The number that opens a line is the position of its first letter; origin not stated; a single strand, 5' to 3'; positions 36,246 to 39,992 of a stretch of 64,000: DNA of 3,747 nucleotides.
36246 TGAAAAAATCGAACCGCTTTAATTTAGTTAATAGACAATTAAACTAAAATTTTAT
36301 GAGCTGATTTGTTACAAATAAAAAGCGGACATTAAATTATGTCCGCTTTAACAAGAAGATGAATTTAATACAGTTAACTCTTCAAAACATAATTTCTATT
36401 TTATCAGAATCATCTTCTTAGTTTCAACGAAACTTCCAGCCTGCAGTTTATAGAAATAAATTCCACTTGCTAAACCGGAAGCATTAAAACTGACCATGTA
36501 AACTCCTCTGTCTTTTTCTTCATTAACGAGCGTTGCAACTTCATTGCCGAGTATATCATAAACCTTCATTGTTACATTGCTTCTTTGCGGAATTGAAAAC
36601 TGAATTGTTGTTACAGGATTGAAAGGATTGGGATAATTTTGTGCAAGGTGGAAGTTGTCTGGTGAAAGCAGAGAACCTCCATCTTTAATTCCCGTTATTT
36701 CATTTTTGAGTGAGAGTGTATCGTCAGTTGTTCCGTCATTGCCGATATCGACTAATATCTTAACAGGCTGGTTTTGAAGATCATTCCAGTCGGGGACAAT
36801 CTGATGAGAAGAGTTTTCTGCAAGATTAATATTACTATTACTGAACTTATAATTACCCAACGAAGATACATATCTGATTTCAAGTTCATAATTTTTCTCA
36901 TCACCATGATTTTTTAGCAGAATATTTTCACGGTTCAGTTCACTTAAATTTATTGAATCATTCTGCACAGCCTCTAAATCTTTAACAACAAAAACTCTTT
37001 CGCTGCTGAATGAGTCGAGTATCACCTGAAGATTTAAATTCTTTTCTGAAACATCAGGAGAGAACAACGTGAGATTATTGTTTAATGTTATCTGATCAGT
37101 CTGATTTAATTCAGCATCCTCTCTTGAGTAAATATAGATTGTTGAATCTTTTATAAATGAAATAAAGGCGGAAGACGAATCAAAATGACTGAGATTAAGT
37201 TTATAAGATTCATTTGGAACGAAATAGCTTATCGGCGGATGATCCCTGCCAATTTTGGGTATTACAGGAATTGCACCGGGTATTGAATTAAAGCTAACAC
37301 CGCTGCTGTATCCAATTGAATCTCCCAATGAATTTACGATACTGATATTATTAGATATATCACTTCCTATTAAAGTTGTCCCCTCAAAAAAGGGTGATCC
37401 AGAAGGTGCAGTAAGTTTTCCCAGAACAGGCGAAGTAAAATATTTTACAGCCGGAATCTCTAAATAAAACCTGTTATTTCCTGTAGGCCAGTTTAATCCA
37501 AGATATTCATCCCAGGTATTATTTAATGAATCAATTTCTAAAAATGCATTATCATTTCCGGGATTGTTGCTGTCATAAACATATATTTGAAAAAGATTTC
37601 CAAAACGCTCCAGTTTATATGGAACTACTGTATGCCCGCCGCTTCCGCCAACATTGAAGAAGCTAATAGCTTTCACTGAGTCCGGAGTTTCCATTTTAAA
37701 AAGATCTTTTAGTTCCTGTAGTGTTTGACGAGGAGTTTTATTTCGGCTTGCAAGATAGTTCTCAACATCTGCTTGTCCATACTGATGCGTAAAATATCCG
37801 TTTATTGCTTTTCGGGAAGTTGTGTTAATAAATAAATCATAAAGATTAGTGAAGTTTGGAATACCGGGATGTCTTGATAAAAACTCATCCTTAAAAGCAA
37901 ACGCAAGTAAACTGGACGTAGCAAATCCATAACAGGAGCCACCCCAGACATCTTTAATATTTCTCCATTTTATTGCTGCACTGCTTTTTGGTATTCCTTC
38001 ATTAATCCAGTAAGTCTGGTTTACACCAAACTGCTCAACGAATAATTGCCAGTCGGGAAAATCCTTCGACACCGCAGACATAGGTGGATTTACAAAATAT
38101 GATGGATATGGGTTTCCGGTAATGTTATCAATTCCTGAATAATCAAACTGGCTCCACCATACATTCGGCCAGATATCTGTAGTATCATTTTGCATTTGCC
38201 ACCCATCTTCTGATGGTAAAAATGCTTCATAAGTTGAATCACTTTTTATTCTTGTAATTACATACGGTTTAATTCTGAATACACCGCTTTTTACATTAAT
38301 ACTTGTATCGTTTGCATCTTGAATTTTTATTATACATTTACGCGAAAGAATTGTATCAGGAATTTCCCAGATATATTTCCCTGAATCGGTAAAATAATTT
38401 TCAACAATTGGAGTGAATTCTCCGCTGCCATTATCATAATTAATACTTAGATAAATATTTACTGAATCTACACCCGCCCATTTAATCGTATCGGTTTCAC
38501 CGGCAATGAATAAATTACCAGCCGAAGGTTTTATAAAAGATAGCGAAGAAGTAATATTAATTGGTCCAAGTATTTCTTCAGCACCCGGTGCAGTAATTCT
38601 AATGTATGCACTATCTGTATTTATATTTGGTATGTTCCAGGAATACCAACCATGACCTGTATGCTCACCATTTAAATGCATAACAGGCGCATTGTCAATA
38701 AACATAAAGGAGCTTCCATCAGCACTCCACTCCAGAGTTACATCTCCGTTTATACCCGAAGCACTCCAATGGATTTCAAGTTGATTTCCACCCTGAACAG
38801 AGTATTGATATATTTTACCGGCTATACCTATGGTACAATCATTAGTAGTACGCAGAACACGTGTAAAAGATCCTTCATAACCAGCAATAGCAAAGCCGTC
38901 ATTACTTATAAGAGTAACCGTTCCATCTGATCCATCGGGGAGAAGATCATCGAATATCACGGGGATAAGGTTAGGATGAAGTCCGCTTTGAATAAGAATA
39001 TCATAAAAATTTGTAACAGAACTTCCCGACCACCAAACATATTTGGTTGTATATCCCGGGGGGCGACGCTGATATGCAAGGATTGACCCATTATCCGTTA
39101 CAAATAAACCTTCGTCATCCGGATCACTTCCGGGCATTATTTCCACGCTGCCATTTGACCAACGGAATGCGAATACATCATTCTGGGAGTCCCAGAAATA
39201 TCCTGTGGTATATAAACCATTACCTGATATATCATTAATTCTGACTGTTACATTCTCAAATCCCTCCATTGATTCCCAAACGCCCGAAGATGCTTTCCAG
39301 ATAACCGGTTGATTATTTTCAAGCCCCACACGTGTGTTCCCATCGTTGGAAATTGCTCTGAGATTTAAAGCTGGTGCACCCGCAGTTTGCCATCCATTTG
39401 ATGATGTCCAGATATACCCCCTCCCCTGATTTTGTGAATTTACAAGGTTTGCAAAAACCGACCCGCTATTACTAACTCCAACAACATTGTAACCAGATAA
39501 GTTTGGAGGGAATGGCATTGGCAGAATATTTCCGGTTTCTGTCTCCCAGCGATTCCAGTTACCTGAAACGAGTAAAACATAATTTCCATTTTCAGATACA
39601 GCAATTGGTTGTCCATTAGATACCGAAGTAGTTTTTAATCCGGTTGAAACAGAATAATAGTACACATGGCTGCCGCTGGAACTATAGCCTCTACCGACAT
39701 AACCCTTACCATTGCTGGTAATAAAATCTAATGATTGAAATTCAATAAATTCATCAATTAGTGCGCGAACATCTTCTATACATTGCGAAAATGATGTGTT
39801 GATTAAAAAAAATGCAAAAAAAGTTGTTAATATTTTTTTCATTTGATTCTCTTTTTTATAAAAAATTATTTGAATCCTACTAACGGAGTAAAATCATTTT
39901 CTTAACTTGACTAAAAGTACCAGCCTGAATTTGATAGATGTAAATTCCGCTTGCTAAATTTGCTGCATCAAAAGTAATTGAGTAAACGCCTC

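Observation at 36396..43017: Two giant tandem T9SS proteins share an unassigned Cys/His/Asp (papain-like) core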

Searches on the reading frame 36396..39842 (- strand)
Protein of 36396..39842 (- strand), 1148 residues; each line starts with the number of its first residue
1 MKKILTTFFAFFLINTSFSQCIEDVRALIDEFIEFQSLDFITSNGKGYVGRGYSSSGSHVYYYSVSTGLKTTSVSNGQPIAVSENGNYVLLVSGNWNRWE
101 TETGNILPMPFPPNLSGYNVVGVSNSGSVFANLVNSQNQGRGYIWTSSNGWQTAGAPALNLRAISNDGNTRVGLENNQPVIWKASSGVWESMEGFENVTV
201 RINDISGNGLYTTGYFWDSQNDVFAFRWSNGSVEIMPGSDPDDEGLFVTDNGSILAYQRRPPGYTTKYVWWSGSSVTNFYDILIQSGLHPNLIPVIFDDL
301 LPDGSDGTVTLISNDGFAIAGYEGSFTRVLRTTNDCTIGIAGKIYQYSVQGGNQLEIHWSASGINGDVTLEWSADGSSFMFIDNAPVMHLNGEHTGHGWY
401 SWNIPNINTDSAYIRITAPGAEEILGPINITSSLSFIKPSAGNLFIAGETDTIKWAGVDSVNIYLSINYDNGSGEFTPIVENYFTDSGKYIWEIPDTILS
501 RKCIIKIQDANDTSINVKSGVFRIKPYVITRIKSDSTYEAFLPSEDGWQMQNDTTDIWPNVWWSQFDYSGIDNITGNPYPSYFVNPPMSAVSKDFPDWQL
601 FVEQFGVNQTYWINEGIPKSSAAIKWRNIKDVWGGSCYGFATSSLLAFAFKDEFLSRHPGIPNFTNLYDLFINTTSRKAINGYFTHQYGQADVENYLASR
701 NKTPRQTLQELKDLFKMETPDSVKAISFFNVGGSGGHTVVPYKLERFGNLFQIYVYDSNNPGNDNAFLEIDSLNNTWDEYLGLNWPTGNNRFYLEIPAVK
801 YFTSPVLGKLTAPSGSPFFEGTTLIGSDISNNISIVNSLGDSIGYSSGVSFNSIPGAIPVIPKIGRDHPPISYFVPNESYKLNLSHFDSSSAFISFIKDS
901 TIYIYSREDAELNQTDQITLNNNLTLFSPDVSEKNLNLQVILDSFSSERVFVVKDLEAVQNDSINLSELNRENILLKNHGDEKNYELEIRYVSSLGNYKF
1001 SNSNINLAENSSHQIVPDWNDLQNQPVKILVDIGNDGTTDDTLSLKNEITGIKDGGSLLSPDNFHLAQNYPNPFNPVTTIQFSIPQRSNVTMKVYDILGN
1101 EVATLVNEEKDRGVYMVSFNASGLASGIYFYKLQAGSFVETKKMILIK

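Call 4: search_protein_families(library=pfam, proteins=[window:36396-39842:-], max_evalue=1)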
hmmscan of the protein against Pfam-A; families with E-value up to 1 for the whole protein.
window:36396-39842:- (1148 aa): 5 families
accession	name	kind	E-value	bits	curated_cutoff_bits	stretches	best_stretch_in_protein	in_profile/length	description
PF18962.6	Por_Secre_tail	-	1.8e-11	44.6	27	1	1070-1145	2-74/75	Secretion system C-terminal sorting domain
PF10342.15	Kre9_KNH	-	0.00016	22.8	24.6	1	438-516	1-86/94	Kre9/KNH-like N-terminal Ig-like domain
PF13860.13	FlgD_ig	-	0.0015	18.9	27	1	1086-1135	20-75/79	FlgD Ig-like domain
PF08930.15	DUF1912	-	0.21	12.2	25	1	953-1006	8-63/84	Domain of unknown function (DUF1912)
PF11553.14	DUF3231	-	0.21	11.6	29.6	1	665-718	19-72/165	Protein of unknown function (DUF3231)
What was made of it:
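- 38295..38531 (-): P1 Ig-like domain (aa 438-516). PF10342 Kre9_KNH E = 1.6e-4, below the gathering score (call 4)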

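Call 5: search_protein_families(library=ncbifam, proteins=[window:36396-39842:-], max_evalue=1)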
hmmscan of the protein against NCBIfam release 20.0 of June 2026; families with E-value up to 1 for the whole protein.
window:36396-39842:- (1148 aa): 4 families
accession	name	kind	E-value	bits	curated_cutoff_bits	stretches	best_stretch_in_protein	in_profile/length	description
TIGR04183.1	Por_Secre_tail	domain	7.7e-12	45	23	1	1070-1145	2-70/72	T9SS type A sorting domain-containing protein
NF038113.1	T9SSA_dep_M36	equivalog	2.2e-09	36.1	885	1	1067-1146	793-868/869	T9SS-dependent M36 family metallopeptidase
NF052323.1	T9SSA_dep_M6i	equivalog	1.1e-06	27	600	1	1067-1147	958-1037/1043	T9SS-dependent M6-like inactivated metalloprotease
NF007763.0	PRK10445.1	equivalog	0.099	12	252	1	898-957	97-155/263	endonuclease VIII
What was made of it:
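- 36399..36653 (-): P1 T9SS type-A CTD (aa ~1064-1148). PF18962 E = 1.8e-11; TIGR04183 E = 7.7e-12 (calls 4, 5)
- Checked: Both proteins end in a T9SS type-A CTD (PF18962/TIGR04183; calls 4 and 5).
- CTD hits (calls 4, 5).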

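Call 7: search_solved_structures(query=window:36396-39842:-, max_evalue=10, show_alignments=2)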
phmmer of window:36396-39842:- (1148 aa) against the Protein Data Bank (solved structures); distinct sequences matched with E-value up to 10: 5.
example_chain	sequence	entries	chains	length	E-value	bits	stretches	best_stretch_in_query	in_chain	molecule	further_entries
8glj_D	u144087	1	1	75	0.049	14.8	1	1070-1145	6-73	Por secretion system C-terminal sorting domain-containing protein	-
2oq4_A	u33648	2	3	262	0.77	10.8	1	898-949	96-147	Endonuclease VIII | Endonuclease 8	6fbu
1q3b_A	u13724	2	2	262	0.77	10.8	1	898-949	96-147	Endonuclease VIII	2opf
1k3w_A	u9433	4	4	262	0.77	10.8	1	898-949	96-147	Endonuclease VIII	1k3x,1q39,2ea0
1q3c_A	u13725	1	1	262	0.77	10.8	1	898-949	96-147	Endonuclease VIII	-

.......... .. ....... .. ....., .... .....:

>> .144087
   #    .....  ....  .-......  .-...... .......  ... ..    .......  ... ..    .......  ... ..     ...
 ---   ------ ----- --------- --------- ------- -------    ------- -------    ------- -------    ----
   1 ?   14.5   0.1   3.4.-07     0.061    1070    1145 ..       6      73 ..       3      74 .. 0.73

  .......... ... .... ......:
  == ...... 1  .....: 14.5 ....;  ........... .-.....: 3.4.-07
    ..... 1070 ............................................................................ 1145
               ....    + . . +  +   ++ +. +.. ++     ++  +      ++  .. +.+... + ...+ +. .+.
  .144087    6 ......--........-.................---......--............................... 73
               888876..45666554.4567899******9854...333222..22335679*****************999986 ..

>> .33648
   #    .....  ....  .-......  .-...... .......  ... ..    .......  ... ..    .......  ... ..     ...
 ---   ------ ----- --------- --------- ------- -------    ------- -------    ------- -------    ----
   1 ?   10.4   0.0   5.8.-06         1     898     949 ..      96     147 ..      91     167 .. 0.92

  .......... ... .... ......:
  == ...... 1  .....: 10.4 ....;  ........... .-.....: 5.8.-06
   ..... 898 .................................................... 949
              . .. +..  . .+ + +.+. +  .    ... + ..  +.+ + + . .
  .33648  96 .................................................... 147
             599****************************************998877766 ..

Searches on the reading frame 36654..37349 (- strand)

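Call 34: search_protein_families(library=pfam, proteins=[window:36654-37349:-], max_evalue=10)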
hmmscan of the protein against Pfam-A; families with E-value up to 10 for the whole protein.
window:36654-37349:- (232 aa): 2 families
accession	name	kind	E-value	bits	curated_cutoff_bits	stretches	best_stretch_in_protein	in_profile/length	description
PF08930.15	DUF1912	-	0.023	15.3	25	1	122-175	8-63/84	Domain of unknown function (DUF1912)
PF17081.10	SOP4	-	0.028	14.4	27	1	144-208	29-96/209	Suppressor of PMA 1-7 protein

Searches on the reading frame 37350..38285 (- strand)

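Call 34: search_protein_families(library=pfam, proteins=[window:37350-38285:-], max_evalue=10)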
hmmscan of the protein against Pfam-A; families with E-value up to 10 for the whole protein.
window:37350-38285:- (312 aa): 2 families
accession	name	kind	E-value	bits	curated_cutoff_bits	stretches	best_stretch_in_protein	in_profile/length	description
PF11553.14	DUF3231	-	0.052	13.6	29.6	1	146-199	19-72/165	Protein of unknown function (DUF3231)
PF01718.22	Orbi_NS1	-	0.095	11.4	27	1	175-257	110-190/519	Orbivirus non-structural protein NS1, or hydrophobic tubular protein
